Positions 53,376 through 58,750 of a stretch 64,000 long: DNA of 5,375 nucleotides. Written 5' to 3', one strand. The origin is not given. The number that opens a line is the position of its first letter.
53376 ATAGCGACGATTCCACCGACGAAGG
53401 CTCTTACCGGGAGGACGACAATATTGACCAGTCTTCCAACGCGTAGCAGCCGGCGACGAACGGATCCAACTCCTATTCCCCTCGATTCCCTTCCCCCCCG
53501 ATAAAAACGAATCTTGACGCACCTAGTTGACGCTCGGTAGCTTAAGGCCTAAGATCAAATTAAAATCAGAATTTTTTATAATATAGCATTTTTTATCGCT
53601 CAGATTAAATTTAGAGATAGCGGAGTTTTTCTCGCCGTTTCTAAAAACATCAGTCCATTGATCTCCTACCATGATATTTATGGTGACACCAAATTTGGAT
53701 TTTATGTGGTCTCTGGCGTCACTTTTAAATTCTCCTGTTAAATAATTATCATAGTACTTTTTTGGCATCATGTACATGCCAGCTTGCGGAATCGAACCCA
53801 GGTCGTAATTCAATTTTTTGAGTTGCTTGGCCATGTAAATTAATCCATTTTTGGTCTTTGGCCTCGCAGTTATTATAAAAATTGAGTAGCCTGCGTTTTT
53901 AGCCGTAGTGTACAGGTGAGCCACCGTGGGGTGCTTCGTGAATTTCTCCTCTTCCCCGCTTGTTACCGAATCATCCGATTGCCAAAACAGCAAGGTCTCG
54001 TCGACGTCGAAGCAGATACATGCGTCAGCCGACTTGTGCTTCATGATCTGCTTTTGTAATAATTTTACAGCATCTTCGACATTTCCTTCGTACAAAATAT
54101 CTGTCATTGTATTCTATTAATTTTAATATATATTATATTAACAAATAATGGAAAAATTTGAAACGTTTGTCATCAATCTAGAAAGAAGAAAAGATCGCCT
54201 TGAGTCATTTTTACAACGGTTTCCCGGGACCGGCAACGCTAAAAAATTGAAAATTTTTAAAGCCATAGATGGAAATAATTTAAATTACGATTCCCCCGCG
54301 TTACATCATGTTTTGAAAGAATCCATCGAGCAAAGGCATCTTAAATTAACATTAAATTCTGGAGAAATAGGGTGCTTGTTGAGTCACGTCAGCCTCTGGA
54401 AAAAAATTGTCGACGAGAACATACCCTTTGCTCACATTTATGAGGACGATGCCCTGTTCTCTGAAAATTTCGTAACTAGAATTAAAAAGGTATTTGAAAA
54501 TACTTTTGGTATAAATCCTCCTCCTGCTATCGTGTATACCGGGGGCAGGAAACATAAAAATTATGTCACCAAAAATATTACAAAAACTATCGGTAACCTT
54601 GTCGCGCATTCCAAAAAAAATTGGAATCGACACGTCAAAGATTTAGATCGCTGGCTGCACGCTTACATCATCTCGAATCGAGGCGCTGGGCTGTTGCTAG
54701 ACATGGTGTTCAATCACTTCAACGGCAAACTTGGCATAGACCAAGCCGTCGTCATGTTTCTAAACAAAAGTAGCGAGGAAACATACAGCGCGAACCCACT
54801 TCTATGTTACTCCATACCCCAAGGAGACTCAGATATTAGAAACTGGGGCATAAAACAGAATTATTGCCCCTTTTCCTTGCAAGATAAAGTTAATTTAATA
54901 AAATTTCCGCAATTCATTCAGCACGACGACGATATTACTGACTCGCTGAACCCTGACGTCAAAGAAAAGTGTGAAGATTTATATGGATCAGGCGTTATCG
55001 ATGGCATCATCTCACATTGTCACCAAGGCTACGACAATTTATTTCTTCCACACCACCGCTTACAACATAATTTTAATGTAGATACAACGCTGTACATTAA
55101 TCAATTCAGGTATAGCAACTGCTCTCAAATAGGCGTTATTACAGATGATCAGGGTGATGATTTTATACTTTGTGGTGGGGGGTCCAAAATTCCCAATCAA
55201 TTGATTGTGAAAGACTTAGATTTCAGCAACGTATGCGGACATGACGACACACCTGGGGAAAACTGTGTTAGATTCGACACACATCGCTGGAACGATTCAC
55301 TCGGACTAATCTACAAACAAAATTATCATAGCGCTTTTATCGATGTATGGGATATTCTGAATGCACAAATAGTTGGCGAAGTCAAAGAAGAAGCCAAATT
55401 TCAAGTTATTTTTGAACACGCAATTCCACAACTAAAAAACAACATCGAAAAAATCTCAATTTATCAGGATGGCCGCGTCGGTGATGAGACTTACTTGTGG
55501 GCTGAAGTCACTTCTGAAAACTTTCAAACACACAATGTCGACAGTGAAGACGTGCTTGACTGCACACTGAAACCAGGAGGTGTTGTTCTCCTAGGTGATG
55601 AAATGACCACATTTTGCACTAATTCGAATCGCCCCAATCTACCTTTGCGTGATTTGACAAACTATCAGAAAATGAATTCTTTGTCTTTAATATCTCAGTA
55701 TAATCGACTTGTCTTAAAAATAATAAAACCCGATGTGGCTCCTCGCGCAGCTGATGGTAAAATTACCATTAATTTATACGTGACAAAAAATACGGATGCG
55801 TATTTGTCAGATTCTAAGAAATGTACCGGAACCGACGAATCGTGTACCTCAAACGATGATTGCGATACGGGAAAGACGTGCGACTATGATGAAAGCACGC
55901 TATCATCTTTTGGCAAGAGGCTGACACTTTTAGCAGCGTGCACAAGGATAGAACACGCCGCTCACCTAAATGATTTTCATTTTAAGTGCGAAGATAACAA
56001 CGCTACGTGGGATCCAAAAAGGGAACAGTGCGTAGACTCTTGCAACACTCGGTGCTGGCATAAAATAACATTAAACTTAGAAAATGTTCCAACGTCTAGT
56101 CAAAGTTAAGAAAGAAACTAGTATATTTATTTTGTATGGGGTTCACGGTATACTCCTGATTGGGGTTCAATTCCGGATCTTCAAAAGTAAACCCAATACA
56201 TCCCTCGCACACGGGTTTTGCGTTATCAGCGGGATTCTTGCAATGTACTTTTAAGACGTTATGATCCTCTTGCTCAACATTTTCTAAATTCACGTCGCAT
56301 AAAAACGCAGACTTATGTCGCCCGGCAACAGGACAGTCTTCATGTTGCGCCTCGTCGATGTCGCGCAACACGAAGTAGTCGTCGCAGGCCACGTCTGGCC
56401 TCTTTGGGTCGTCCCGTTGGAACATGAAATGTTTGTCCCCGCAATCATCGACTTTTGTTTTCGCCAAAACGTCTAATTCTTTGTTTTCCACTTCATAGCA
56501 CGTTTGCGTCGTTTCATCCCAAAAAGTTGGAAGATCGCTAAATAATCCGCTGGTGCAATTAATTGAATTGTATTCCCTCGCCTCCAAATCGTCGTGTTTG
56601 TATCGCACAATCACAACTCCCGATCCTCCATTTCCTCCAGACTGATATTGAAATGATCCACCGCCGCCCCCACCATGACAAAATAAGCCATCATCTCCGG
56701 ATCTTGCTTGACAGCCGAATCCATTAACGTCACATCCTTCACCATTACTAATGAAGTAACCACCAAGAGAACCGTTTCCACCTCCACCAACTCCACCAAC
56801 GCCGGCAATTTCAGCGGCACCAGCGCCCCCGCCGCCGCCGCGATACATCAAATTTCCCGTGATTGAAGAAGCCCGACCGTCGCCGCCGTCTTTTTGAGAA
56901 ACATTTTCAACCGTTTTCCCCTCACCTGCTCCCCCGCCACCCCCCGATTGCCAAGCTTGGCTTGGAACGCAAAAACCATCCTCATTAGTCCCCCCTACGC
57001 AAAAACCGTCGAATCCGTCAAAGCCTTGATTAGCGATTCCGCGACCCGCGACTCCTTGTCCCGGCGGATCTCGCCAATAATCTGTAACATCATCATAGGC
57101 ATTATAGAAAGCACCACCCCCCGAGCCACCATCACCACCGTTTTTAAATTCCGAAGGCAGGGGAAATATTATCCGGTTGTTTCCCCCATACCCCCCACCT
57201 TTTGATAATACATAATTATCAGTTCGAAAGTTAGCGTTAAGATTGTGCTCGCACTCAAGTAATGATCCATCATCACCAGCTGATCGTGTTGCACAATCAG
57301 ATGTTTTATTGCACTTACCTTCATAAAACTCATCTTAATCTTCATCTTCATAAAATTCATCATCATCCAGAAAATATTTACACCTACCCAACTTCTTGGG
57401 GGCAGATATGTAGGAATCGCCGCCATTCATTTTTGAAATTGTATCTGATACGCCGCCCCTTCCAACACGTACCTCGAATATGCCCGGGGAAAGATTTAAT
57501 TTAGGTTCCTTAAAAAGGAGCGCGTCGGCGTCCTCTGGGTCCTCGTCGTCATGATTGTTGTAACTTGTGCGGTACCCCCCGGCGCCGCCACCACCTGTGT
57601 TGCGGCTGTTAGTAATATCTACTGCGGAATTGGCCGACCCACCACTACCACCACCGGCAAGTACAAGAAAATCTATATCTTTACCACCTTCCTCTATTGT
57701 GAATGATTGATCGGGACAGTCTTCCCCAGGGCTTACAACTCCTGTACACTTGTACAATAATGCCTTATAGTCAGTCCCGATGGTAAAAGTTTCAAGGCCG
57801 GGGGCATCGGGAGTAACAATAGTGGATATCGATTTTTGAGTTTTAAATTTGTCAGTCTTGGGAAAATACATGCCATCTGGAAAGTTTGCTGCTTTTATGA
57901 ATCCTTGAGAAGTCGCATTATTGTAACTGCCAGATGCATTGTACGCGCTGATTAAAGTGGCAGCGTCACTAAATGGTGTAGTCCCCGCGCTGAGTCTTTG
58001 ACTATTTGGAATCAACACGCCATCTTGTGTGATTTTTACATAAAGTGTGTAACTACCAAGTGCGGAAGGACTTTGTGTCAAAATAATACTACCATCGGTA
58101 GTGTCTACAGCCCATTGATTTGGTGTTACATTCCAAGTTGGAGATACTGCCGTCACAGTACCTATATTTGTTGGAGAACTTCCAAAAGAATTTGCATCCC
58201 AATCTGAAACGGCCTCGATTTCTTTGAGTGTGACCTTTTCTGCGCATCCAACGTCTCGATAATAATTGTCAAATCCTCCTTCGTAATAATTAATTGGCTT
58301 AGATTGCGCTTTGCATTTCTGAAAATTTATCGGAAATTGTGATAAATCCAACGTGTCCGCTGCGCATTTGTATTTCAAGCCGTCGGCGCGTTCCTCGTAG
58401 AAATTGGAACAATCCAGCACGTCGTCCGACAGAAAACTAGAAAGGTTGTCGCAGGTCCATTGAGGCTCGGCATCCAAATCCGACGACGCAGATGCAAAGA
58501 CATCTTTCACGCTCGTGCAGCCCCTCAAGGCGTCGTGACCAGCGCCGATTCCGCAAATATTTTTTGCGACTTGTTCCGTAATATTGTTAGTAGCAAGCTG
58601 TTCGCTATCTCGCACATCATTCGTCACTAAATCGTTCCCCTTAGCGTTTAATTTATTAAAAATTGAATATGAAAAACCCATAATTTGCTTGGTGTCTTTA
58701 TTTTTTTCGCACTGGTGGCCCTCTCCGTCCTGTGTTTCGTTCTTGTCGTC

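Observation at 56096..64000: Cys/Gly-rich gene of more than 2630 codons broken by one in-frame TAA inside a local duplication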

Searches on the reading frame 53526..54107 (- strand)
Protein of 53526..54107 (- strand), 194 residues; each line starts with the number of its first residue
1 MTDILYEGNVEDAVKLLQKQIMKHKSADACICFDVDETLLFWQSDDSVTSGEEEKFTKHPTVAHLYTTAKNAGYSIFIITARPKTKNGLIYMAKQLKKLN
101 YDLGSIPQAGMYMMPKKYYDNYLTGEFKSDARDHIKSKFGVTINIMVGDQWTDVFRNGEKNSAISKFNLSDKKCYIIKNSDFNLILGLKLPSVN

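Call 8: search_protein_families(library=pfam, proteins=[window:53526-54107:-], max_evalue=0.01)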
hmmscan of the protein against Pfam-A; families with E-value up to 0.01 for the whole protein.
window:53526-54107:- (194 aa): 4 families
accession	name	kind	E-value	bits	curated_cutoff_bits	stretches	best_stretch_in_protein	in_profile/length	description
PF03767.20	Acid_phosphat_B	-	4.9e-11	43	27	1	12-172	61-217/230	HAD superfamily, subfamily IIIB (Acid phosphatase)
PF08235.19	LNS2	-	0.00079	19.3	32.3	1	17-121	36-137/226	LNS2 (Lipin/Ned1/Smp2)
PF08282.18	Hydrolase_3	-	0.0076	16.4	20.9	0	31-178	1-132/255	haloacid dehalogenase-like hydrolase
PF08645.17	PNK3P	-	0.0092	16.2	22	0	31-99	3-72/161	Polynucleotide kinase 3 phosphatase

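Call 28: find_encoding_contigs(protein=window:53526-54107:-, flank=10000, max_places=10)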
Protein window:53526-54107:- (194 aa): 23 contigs read that carry it; 9 places shown.
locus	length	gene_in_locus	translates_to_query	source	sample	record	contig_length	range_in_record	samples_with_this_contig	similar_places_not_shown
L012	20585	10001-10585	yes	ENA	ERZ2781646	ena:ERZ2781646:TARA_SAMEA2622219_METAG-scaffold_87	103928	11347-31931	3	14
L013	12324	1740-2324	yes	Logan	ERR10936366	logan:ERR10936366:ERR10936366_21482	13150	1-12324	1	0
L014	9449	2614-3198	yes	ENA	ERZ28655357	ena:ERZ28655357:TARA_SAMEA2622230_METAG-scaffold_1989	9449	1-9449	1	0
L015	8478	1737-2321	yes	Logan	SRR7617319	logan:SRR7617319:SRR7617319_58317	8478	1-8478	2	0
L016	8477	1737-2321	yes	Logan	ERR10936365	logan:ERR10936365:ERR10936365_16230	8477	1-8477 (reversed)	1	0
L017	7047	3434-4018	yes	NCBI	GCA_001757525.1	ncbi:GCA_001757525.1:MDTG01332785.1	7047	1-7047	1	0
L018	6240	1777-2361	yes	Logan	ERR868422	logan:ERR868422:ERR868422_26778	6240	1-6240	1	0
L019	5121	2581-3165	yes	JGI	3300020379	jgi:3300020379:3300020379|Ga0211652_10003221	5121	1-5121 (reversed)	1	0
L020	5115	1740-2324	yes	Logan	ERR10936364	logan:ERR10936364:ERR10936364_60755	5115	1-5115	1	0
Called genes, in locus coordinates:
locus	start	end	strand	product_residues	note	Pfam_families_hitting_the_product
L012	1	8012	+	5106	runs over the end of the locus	PF21722:Gly_rich_2 (weak)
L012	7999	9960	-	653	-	PF01755:Glyco_transf_25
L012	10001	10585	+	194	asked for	PF03767:Acid_phosphat_B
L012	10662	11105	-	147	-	PF00313:CSD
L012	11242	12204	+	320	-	-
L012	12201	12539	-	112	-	-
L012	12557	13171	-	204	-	-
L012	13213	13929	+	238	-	-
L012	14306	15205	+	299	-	PF01040:UbiA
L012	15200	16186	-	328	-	-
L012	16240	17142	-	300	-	-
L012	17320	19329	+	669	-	PF00089:Trypsin, PF13365:Trypsin_2, PF00595:PDZ (faint), PF13180:PDZ_2 (faint), PF17820:PDZ_6 (faint)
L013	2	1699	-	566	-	?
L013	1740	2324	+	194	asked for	PF03767:Acid_phosphat_B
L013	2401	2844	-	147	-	PF00313:CSD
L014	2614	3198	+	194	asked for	PF03767:Acid_phosphat_B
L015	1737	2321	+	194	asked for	PF03767:Acid_phosphat_B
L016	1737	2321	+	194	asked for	PF03767:Acid_phosphat_B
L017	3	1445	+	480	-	?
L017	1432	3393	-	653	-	PF01755:Glyco_transf_25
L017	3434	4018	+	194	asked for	PF03767:Acid_phosphat_B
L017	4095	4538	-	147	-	PF00313:CSD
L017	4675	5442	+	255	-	-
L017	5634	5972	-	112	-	-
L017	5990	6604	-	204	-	-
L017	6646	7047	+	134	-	?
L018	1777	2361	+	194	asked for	PF03767:Acid_phosphat_B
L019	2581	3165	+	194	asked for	PF03767:Acid_phosphat_B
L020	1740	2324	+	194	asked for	PF03767:Acid_phosphat_B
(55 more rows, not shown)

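Call 62: search_protein_families(library=pfam, proteins=[P0025, P0024], max_evalue=0.1)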
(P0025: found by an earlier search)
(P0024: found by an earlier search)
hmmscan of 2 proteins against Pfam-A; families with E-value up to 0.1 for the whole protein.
P0025 (1585 aa): 0 families

P0024 (3150 aa): 1 family
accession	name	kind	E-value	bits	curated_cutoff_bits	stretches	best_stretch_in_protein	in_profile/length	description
PF21722.4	Gly_rich_2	-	2.5e-06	28.1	24.3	1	3028-3127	7-88/226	Glycine-rich domain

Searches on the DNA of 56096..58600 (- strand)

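Call 13: search_dna_similar(query=window:56096-58600:-, collection=phages, mode=distant)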
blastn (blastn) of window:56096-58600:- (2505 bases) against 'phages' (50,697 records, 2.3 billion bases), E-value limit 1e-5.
No match.
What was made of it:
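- Tried and rejected: The phage DNA collection gave no match (call 13).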

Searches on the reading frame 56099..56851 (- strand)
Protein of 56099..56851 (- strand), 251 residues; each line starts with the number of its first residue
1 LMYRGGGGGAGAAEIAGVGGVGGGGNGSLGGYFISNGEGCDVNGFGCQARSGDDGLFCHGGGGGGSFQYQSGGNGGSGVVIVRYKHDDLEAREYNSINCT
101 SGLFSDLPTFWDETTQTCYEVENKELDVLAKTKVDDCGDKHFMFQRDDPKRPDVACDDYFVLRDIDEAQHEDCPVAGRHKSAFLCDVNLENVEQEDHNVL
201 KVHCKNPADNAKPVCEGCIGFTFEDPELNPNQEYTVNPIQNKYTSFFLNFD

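Call 27: find_encoding_contigs(protein=window:56099-56848:-, flank=10000, max_places=4)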
Protein window:56099-56848:- (250 aa): no gene with exactly this product is on record in the collection.

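Call 35: find_encoding_contigs(protein=window:56099-56851:-, flank=10000, max_places=10)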
Protein seq(251 aa) (251 aa): no gene with exactly this product is on record in the collection.

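Call 62: search_protein_families(library=pfam, proteins=[P0025, P0024], max_evalue=0.1)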
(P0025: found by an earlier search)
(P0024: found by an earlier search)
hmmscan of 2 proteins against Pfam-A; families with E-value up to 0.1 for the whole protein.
P0025 (1585 aa): 0 families

P0024 (3150 aa): 1 family
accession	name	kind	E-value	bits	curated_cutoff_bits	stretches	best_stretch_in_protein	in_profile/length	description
PF21722.4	Gly_rich_2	-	2.5e-06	28.1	24.3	1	3028-3127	7-88/226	Glycine-rich domain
